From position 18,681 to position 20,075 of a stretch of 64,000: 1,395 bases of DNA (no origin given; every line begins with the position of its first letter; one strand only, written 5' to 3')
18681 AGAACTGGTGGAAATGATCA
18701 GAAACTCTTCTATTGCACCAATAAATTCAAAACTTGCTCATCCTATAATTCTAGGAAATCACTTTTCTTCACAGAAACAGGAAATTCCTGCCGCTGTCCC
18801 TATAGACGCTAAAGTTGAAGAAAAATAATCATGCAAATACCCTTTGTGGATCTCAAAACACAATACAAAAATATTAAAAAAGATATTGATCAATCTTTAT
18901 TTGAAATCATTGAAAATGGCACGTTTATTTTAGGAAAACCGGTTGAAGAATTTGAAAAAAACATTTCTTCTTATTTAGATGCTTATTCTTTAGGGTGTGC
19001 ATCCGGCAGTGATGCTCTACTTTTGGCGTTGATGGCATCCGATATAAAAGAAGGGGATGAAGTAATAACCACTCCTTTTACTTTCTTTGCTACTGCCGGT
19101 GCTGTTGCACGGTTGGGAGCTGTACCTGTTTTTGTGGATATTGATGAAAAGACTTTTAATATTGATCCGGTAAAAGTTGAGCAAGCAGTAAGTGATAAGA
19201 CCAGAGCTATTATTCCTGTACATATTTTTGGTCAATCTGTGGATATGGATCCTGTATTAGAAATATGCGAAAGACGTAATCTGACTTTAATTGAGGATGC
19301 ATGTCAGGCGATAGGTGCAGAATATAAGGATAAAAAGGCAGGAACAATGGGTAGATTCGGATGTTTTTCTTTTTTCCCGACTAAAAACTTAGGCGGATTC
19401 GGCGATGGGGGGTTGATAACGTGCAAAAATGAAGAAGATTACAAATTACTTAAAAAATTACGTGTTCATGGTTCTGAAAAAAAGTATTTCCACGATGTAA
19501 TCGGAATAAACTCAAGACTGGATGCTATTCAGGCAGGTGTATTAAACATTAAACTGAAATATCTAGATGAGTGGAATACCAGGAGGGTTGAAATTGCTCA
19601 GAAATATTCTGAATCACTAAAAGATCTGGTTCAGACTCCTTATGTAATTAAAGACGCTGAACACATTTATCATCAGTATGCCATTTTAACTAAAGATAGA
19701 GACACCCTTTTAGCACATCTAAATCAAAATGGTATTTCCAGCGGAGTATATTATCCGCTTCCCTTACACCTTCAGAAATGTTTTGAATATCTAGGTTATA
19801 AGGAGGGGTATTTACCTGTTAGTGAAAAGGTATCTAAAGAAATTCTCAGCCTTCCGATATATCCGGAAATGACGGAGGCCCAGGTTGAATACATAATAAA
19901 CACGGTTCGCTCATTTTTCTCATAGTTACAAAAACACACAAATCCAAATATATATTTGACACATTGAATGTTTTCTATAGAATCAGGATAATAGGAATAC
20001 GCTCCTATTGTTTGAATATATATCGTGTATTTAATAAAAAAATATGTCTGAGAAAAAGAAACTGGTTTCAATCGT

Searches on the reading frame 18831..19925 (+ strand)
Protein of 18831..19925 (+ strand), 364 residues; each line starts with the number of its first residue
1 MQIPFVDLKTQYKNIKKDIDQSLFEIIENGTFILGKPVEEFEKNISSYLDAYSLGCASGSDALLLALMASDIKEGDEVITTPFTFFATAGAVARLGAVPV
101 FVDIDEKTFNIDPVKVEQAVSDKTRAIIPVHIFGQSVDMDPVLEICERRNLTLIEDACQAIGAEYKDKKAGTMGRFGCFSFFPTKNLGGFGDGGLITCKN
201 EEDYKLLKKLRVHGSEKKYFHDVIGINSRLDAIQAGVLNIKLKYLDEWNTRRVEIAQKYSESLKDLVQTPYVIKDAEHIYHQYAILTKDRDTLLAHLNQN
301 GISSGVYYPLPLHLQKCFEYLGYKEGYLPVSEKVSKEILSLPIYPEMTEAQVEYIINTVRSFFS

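Call 6: search_protein_families(library=pfam, proteins=[window:18831-19925:+], max_evalue=0.001)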
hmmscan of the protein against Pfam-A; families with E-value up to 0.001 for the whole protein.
window:18831-19925:+ (364 aa): 1 family
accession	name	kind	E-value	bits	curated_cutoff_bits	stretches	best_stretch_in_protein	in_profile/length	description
PF01041.23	DegT_DnrJ_EryC1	-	2.2e-118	396.1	19.8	1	15-360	3-360/360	DegT/DnrJ/EryC1/StrS aminotransferase family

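Call 53: search_protein_families(library=ncbifam, proteins=[window:18831-19925:+], max_evalue=0.001)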
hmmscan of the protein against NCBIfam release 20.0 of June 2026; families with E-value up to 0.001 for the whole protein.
window:18831-19925:+ (364 aa): 21 families
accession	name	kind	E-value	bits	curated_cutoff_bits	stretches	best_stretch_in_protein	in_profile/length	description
TIGR03588.1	PseC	equivalog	3.5e-71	240.1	423.5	1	16-362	10-379/380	UDP-4-amino-4,6-dideoxy-N-acetyl-beta-L-altrosamine transaminase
NF008687.0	PRK11706.1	equivalog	3.2e-68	230.2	375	1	56-363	52-374/375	dTDP-4-amino-4,6-dideoxygalactose transaminase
TIGR04181.1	NHT_00031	hypoth_equivalog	2.1e-61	207.8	420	1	34-342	28-357/359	LegC family aminotransferase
NF008658.2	PRK11658.1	equivalog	1.1e-57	195.4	631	1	23-361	20-375/379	UDP-4-amino-4-deoxy-L-arabinose aminotransferase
TIGR02379.1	ECA_wecE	subfamily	2.3e-57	194.5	434.85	1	56-363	52-375/376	dTDP-4-amino-4,6-dideoxy-D-glucose transaminase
NF011936.0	PRK15407.1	equivalog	5.4e-54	183.5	423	2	31-214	60-251/440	lipopolysaccharide biosynthesis protein RfbH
TIGR04427.1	PLP_DesI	equivalog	1.6e-41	142.7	650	1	37-360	53-380/390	dTDP-4-dehydro-6-deoxyglucose aminotransferase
NF006488.0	PRK08912.1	equivalog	2.2e-08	33.4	498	1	58-160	94-190/387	aminotransferase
NF005816.0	PRK07682.1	equivalog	2.5e-07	29.7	620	1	58-128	98-168/390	aminotransferase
NF006569.0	PRK09082.1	subfamily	4.2e-07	29.4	420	1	57-156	97-202/386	methionine aminotransferase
NF004621.0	PRK05957.1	equivalog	6.6e-07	28.4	498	1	58-156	96-199/389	pyridoxal phosphate-dependent aminotransferase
NF005305.0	PRK06836.1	equivalog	9.1e-06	25.1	376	1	46-128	93-175/396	pyridoxal phosphate-dependent aminotransferase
NF005732.0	PRK07550.1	equivalog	1.1e-05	24.7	366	1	42-130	84-173/389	aminotransferase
NF041364.1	GntC_guanitoxin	equivalog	1.9e-05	23.8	415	1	59-156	68-173/356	guanitoxin biosynthesis PLP-dependent (S)-gamma-hydroxy-L-arginine cyclodehydratase GntC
NF005817.0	PRK07683.1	equivalog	3.7e-05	22.6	575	1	60-128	99-166/387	aminotransferase A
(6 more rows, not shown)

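Call 79: search_solved_structures(query=window:18831-19925:+, max_evalue=1e-45)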
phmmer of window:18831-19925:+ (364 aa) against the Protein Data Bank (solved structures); distinct sequences matched with E-value up to 1e-45: 22.
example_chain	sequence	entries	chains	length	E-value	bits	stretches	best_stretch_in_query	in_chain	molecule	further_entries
7b0d_A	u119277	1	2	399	8.4e-115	387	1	2-362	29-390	Glutamine--scyllo-inositol transaminase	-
3frk_A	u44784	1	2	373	3.7e-97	329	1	1-361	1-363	QdtB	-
7n63_A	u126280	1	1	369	1.2e-85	291.1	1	3-362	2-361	Putative aminotransferase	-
2oga_A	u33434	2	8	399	1.4e-83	284.3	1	2-362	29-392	Transaminase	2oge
3nyu_A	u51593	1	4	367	1.3e-81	277.9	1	3-356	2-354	Aminotransferase WbpE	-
3nu7_A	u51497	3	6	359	1.4e-81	277.7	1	3-355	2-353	Aminotransferase WbpE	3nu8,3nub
3nys_A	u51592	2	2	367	8.7e-81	275.1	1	3-356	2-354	Aminotransferase WbpE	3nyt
8e75_A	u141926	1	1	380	2.1e-78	267.3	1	3-358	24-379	DegT/DnrJ/EryC1/StrS aminotransferase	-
8e77_A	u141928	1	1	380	2.1e-78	267.3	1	3-358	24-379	DegT/DnrJ/EryC1/StrS aminotransferase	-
5u1z_A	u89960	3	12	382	5.2e-78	266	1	12-355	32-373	Putative aminotransferase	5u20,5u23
5u21_A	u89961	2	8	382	3.5e-77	263.3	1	12-355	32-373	Putative aminotransferase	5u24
3uwc_A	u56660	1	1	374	3.9e-76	259.8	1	1-363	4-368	Nucleotide-sugar aminotransferase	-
4qgr_A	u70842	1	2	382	9.6e-76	258.5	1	3-363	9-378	DegT/DnrJ/EryC1/StrS aminotransferase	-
4k2b_A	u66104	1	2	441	1.5e-58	202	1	3-353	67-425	NTD biosynthesis operon protein NtdA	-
4k2i_A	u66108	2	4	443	1.5e-58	202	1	3-353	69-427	NTD biosynthesis operon protein NtdA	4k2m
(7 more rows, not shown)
